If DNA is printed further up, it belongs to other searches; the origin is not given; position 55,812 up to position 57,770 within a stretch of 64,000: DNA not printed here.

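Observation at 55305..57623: Fumarase gene with an in-frame upstream ORF running through a ~109-bp tandem repeat; two candidate starts suggest a dual-targeting arrangement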

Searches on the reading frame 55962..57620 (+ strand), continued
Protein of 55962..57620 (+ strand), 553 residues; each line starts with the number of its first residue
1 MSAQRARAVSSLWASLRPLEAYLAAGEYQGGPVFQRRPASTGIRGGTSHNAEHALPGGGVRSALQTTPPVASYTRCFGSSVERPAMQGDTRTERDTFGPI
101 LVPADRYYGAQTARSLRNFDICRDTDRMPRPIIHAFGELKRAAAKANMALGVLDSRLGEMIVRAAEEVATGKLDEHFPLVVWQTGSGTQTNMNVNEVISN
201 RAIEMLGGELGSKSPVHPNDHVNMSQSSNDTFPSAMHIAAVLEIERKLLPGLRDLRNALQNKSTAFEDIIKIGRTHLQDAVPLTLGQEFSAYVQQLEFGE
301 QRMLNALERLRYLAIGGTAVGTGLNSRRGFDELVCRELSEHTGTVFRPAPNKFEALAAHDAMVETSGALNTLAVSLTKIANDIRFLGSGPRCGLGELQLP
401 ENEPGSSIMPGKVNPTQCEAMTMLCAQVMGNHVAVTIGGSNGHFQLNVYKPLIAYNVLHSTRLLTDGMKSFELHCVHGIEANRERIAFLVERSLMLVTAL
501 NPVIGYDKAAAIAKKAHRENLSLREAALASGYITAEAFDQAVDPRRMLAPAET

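Call 68: search_solved_structures(query=P0002, max_evalue=1e-100, show_alignments=1)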
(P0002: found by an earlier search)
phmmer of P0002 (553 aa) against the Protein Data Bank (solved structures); distinct sequences matched with E-value up to 1e-100: 45.
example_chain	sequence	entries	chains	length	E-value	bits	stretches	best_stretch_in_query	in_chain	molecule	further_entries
36ad_A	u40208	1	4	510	9e-205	684.7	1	79-550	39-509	Fumarate hydratase, mitochondrial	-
3e04_A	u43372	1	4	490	4.3e-204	682.4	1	85-550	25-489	Fumarate hydratase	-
5upp_A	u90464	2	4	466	8.1e-204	681.5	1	86-550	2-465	Fumarate hydratase, mitochondrial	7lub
6v8f_A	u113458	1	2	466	3e-203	679.7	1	86-550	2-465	Fumarate hydratase, mitochondrial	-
5d6b_A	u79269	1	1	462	3.5e-203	679.4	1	91-550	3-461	Fumarate hydratase, mitochondrial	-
6ebt_A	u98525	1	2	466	5.4e-203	678.8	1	86-550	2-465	Fumarate hydratase, mitochondrial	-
6vbe_A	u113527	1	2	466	1e-202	677.9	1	86-550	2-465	Fumarate hydratase, mitochondrial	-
1yfm_A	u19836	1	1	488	1.7e-192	644.1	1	86-550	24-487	FUMARASE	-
4hgv_A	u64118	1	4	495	1e-186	625.1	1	88-551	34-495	Fumarate hydratase class II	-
6n1m_A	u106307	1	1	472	2.2e-182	610.8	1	89-551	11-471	Fumarate hydratase class II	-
3gtd_A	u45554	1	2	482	3.1e-174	583.9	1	81-548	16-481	Fumarate hydratase class II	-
3tv2_A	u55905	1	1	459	6.4e-174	582.9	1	91-548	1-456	Fumarate hydratase, class II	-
6os7_A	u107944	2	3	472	2.7e-172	577.5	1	90-549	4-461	Fumarate hydratase class II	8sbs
1fuo_A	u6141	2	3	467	4.8e-172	576.7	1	90-549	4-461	FUMARASE C | Fumarate hydratase class II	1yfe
1fup_A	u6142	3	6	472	5e-172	576.6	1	90-549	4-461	FUMARASE C | Fumarate hydratase class II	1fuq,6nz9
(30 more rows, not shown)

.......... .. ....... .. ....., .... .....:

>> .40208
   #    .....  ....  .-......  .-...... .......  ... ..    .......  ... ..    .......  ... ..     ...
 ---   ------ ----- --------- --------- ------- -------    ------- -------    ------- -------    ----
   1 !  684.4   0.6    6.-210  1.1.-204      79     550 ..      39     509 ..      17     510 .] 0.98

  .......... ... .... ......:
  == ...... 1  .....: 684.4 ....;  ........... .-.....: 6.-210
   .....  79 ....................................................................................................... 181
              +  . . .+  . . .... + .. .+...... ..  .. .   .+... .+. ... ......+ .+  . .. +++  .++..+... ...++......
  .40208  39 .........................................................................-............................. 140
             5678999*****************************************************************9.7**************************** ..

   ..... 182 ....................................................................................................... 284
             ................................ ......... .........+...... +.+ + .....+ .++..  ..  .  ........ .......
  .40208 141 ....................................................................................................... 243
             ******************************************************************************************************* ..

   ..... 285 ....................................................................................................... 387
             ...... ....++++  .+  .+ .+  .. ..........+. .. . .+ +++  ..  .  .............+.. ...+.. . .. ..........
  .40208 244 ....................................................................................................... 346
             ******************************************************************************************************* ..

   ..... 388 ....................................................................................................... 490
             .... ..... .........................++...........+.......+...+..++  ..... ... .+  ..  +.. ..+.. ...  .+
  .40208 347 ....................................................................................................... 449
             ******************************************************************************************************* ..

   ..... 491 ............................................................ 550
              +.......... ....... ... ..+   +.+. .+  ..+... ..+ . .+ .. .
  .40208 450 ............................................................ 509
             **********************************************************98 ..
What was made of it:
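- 55962..57623 (+): CMD058C / CmFUM coding sequence as annotated (553 aa plus stop), a class II fumarase. Human FH matches at E = 9e-205 (call 68).
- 56217..56219 (+): AUG2 (Met86), the candidate start of a presequence-less cytosolic form. It lies five residues before the conserved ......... Human FH Met44 aligns two residues upstream (call 68).
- On Class II fumarase (FumC/FH, aspartase-fumarase superfamily): Human FH at E = 9e-205 and E. coli FumC at E = 5e-172, over residues 86/90 to about 550 (call 68).
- Closest known: Rat liver fumarase. Different: The second Met is offset by two residues in the alignment with the human protein (call 68).
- Checked: Homology to solved class II fumarases starts at residues 79-91 of the 553-aa form (call 68).
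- It aligns within two residues of human Met44 (call 68).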
